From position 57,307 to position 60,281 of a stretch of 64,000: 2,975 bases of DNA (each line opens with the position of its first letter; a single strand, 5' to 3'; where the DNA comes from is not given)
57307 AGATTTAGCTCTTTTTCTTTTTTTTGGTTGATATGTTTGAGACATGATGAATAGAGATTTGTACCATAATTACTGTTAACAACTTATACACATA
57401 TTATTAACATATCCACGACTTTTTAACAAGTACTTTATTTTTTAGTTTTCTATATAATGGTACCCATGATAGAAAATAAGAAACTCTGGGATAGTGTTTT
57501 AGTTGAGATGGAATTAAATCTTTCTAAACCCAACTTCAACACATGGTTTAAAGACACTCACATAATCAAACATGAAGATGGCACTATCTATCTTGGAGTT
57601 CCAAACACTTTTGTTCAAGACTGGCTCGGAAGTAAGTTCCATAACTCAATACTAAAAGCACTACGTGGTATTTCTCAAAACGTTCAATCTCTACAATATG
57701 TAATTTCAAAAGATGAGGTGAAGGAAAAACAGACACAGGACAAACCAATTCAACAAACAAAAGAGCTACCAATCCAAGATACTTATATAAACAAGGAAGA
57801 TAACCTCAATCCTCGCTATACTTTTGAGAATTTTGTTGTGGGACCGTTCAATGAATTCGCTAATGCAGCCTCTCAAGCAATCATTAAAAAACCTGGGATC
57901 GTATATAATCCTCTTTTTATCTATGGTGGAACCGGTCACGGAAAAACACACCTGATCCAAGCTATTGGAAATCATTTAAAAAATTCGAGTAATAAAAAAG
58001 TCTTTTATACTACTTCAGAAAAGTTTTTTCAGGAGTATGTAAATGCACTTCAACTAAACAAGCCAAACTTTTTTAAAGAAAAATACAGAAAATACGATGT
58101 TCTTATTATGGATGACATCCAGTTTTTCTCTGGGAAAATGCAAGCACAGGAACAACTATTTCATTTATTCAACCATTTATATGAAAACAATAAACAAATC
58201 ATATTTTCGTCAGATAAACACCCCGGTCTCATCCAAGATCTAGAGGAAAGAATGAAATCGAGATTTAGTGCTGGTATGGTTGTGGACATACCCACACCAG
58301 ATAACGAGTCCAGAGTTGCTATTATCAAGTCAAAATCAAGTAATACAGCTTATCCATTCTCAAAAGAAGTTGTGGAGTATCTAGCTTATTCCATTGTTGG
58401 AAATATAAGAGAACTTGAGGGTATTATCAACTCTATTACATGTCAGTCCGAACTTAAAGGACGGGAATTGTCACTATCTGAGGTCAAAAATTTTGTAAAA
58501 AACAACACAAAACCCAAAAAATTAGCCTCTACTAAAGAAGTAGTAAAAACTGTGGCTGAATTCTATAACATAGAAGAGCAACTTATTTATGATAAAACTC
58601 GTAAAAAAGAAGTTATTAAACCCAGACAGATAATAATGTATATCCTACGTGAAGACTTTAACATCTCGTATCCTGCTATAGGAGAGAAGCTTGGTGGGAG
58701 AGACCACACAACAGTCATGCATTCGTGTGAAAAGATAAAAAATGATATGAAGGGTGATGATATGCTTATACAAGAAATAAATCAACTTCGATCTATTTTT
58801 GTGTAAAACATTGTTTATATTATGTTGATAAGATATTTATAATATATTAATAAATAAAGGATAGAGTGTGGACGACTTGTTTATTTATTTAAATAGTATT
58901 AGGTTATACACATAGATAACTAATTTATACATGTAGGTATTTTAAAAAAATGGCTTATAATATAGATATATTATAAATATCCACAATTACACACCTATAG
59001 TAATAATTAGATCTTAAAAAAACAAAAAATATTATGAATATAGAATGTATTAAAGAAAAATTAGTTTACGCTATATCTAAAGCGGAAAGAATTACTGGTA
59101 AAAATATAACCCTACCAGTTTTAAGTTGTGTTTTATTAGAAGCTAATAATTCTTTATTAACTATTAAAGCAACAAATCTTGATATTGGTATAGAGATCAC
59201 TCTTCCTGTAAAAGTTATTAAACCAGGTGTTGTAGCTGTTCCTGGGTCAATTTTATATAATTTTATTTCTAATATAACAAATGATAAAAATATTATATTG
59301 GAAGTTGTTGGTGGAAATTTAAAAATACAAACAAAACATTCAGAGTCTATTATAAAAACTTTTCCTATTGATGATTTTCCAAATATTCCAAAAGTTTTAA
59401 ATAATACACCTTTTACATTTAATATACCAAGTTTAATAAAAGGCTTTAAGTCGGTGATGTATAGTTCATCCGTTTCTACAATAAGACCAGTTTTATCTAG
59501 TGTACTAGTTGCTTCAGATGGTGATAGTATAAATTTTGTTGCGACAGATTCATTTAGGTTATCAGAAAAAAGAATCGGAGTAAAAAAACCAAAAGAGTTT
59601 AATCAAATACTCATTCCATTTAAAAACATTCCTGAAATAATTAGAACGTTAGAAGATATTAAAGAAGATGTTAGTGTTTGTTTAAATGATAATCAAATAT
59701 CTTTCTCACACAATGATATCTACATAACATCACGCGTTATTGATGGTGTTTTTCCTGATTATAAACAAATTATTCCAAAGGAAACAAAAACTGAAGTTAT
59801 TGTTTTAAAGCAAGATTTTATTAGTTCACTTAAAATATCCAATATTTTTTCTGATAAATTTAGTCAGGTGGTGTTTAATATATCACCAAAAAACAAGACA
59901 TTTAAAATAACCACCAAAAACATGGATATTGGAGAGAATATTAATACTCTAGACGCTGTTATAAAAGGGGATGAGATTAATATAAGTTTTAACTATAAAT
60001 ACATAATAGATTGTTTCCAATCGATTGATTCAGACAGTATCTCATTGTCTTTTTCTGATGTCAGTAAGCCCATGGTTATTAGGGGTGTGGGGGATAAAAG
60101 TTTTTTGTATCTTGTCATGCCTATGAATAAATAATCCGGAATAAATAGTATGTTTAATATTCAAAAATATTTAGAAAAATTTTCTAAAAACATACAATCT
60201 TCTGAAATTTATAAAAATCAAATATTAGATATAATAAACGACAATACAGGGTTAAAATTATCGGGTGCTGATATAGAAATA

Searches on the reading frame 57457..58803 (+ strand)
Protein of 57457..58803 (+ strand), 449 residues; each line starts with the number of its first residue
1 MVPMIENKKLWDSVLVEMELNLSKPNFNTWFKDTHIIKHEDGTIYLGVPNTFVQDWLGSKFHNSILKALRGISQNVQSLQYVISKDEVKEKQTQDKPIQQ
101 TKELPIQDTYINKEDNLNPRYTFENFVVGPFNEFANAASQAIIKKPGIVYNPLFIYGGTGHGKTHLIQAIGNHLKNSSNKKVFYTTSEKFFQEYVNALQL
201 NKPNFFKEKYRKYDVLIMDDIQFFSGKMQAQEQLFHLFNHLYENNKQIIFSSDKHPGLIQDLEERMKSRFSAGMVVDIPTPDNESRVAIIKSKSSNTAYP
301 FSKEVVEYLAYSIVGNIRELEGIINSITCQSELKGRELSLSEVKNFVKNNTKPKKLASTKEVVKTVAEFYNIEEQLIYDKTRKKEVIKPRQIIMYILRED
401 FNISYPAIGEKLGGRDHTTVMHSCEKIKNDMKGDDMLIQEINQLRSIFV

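Call 52: search_protein_families(library=pfam, proteins=[window:57457-58803:+], max_evalue=0.001)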
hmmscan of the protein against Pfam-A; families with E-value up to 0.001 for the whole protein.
window:57457-58803:+ (449 aa): 10 families
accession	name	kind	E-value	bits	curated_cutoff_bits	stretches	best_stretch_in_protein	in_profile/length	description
PF00308.24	Bac_DnaA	-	8.3e-63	211.8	23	1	117-277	1-162/162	Bacterial DnaA ATPAse domain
PF08299.17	Bac_DnaA_C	-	1e-25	90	31.5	1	361-427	3-69/69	Bacterial dnaA protein helix-turn-helix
PF11638.13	DnaA_N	-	2.8e-15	56.2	24.6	1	9-70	2-64/65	DnaA N-terminal domain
PF01695.23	IstB_IS21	-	7.2e-10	39.2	24.1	1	154-251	96-192/238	IstB-like ATP binding protein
PF01637.24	ATPase_2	-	8e-08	32.8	33.2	1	150-295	20-158/225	ATPase domain predominantly from Archaea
PF00004.35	AAA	-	4.2e-06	27.7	21.2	1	154-270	2-127/131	ATPase family associated with various cellular activities (AAA)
PF13173.12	AAA_14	-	2.7e-05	24.6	27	1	151-269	3-114/129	AAA domain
PF00910.28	RNA_helicase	-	0.00012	22.9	21.5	0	154-227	2-64/105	RNA helicase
PF13401.12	AAA_22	-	0.00044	21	27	0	153-245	8-113/130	AAA domain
PF25601.1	AAA_lid_14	-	0.00049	20.3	27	0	296-355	23-82/87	AAA+ ATPase lid domain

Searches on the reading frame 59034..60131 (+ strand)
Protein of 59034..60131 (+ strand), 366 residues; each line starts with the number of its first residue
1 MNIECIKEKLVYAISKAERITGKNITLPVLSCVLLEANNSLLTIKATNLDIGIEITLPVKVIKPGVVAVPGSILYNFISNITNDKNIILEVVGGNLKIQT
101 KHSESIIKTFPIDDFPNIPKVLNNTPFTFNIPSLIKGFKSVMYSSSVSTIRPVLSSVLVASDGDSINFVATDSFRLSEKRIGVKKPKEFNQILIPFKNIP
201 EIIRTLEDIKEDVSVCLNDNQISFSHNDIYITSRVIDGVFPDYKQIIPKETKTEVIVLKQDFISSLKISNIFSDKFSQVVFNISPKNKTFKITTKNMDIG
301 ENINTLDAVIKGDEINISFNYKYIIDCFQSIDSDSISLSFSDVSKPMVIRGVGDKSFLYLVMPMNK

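Call 52: search_protein_families(library=pfam, proteins=[window:59034-60131:+], max_evalue=0.001)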
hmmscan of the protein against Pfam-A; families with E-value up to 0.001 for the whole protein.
window:59034-60131:+ (366 aa): 3 families
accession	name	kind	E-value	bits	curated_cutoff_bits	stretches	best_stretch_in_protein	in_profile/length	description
PF00712.24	DNA_pol3_beta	-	4.7e-26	91.7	24.4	2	1-119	1-120/120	DNA polymerase III beta subunit, N-terminal domain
PF02768.20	DNA_pol3_beta_3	-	5.6e-23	81.5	27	1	244-364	1-120/121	DNA polymerase III beta subunit, C-terminal domain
PF02767.21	DNA_pol3_beta_2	-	6.6e-22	78.4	27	1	138-242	11-116/116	DNA polymerase III beta subunit, central domain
